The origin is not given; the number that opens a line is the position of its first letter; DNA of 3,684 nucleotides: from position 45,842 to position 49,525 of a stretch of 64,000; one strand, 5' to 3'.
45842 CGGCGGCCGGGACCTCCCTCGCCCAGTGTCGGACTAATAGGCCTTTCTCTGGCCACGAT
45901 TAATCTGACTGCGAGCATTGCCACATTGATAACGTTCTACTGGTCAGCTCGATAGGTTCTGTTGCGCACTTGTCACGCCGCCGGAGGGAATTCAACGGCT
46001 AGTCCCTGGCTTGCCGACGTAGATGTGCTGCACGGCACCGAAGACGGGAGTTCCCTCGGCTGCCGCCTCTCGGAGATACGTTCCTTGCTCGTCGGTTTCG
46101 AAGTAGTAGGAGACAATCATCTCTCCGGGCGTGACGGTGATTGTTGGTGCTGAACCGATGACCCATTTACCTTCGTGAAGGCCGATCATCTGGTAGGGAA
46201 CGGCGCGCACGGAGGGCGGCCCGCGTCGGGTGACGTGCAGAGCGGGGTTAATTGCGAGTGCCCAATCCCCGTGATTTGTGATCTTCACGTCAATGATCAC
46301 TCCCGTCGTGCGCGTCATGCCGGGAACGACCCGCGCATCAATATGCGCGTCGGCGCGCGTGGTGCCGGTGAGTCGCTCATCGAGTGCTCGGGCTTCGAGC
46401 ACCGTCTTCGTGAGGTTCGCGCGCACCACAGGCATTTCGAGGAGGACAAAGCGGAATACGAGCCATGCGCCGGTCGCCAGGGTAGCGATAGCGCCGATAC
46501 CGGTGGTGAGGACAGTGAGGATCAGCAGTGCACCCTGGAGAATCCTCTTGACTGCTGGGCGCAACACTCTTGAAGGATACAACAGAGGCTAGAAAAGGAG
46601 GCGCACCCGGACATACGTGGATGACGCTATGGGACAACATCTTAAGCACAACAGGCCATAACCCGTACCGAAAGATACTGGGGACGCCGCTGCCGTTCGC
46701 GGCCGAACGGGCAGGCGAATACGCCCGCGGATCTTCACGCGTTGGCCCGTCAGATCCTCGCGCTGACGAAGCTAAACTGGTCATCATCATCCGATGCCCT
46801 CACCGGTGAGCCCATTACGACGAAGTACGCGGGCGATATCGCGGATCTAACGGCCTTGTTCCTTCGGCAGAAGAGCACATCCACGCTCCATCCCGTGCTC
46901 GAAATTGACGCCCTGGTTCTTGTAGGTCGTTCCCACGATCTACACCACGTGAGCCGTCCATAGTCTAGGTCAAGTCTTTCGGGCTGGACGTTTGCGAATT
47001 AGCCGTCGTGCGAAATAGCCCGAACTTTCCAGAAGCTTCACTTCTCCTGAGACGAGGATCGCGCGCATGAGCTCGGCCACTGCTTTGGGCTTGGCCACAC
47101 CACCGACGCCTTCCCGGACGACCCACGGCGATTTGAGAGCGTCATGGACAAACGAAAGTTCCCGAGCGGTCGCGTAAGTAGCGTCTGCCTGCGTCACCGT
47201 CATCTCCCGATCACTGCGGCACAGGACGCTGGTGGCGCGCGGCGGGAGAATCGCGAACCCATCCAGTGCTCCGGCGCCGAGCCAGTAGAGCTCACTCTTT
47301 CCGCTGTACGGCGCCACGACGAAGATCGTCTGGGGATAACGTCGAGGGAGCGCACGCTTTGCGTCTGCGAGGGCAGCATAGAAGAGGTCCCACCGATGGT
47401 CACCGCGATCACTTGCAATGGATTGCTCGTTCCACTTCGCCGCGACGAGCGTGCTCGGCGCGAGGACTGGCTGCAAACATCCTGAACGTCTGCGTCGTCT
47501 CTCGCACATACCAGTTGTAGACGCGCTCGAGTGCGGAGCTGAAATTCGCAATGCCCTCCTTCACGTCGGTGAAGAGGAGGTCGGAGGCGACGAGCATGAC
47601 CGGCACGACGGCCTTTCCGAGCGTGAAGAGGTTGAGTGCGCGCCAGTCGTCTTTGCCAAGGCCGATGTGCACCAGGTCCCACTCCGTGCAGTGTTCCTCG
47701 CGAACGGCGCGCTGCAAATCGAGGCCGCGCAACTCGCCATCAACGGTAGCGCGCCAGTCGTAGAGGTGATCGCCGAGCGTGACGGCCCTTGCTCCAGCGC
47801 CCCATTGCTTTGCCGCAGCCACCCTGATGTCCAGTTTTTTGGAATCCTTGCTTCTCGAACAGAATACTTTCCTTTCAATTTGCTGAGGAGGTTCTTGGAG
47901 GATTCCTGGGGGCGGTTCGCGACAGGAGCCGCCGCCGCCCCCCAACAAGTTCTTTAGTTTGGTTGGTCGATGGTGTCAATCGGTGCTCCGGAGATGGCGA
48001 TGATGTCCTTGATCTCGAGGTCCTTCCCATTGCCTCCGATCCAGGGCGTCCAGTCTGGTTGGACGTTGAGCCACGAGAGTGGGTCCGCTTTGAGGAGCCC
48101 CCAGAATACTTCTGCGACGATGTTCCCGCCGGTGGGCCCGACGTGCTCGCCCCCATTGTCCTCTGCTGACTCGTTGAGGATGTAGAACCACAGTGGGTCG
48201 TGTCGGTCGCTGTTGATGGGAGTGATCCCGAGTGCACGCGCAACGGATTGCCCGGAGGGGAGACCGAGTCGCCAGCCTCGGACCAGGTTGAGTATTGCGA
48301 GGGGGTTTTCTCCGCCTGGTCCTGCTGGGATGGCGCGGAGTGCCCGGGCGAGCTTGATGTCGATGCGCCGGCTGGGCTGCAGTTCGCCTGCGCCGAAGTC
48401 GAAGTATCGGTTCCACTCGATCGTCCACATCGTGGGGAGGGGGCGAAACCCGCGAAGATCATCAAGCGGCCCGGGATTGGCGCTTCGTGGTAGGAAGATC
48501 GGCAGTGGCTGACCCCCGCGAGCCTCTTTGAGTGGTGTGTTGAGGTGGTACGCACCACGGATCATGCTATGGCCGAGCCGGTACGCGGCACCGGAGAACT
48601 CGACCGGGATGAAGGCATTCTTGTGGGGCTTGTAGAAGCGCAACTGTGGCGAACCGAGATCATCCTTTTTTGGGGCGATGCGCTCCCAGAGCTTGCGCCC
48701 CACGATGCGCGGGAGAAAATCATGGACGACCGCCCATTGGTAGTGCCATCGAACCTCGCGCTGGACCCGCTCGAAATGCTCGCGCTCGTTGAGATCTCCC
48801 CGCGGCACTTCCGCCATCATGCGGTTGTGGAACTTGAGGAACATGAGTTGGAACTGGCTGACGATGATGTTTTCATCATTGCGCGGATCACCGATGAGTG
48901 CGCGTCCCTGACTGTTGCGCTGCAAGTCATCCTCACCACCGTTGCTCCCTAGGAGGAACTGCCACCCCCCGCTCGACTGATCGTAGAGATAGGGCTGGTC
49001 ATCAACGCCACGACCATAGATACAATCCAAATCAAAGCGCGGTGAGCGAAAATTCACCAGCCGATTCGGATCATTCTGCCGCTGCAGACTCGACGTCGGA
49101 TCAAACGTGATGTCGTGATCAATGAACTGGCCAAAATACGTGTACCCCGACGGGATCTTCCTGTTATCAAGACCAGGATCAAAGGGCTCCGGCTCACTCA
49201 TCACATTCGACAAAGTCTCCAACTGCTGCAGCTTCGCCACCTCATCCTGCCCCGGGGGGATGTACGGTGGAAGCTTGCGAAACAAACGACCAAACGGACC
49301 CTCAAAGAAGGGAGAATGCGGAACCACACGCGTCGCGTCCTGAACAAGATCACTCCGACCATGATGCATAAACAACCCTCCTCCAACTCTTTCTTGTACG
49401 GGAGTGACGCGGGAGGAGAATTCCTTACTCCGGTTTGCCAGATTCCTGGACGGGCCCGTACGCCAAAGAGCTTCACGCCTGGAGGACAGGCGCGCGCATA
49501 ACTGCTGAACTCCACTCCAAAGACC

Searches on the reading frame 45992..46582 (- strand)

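Call 55: search_protein_families(library=pfam, proteins=[window:45992-46582:-], max_evalue=0.001)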
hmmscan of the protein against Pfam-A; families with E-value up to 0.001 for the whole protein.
window:45992-46582:- (196 aa): 1 family
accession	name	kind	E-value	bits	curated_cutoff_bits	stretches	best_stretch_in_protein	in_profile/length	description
PF10003.15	DUF2244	-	0.00047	20.3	27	1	18-66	14-62/138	Integral membrane protein (DUF2244)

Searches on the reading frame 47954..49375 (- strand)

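Call 32: search_protein_families(library=ncbifam, proteins=[window:47954-49375:-], max_evalue=0.01)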
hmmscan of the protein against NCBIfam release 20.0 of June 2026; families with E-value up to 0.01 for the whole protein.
window:47954-49375:- (473 aa): 0 families

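Call 54: search_protein_families(library=padloc, proteins=[window:47954-49375:-], max_evalue=0.01)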
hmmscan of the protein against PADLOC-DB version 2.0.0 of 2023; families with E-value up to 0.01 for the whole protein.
window:47954-49375:- (473 aa): 0 families

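Call 55: search_protein_families(library=pfam, proteins=[window:47954-49375:-], max_evalue=0.001)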
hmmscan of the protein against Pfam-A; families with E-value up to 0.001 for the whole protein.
window:47954-49375:- (473 aa): 1 family
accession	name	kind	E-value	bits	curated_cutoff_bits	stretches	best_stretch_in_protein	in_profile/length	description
PF03098.20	An_peroxidase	-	2.4e-18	66.4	25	1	103-280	143-328/530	Animal haem peroxidase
